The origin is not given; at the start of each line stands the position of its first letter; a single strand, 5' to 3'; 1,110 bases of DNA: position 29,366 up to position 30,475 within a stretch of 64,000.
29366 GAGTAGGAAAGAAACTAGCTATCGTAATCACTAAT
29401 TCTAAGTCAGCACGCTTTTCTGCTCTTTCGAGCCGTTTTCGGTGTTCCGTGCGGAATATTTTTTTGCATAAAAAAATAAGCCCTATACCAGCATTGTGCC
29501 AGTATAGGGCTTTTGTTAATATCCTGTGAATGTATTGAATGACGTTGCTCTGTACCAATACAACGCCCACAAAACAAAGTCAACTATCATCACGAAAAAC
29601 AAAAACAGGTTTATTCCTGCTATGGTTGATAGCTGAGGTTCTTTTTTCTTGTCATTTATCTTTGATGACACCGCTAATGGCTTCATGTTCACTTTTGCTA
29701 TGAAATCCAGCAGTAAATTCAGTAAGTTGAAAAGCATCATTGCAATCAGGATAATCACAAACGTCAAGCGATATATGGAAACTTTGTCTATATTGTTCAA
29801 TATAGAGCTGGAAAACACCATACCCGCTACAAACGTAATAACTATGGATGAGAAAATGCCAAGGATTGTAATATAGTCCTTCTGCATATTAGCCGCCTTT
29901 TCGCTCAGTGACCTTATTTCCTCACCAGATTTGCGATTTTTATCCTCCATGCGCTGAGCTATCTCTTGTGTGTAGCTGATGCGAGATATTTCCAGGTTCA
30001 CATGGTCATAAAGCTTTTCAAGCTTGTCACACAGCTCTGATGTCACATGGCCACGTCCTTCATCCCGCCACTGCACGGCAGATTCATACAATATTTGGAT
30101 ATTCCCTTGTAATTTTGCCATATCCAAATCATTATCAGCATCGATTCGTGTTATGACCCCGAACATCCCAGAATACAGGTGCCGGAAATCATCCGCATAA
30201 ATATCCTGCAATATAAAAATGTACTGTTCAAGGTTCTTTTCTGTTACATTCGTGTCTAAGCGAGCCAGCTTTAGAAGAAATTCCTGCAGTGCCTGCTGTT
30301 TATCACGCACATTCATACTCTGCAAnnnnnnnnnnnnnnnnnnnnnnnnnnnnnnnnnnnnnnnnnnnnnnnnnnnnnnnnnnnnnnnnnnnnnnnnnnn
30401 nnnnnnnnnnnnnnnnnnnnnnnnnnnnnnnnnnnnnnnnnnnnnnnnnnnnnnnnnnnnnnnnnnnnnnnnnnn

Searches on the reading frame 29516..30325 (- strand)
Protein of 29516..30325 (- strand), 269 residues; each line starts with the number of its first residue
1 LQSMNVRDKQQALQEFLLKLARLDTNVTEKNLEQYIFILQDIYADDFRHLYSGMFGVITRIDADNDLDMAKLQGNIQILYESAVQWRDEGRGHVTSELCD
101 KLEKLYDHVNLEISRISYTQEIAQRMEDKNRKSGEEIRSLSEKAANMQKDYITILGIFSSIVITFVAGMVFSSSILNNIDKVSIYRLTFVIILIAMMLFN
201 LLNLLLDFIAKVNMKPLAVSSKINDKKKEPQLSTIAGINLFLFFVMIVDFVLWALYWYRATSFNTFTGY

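Call 26: search_protein_families(library=phrogs, proteins=[window:29516-30325:-], max_evalue=0.00001)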
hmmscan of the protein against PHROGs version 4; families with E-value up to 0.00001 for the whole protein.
window:29516-30325:- (269 aa): 2 families
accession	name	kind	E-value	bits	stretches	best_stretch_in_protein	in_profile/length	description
phrog_5763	-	unknown function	4.8e-28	99.2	1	44-258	43-277/283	-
phrog_38724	-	unknown function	2.6e-08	34.8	1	142-215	178-254/307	-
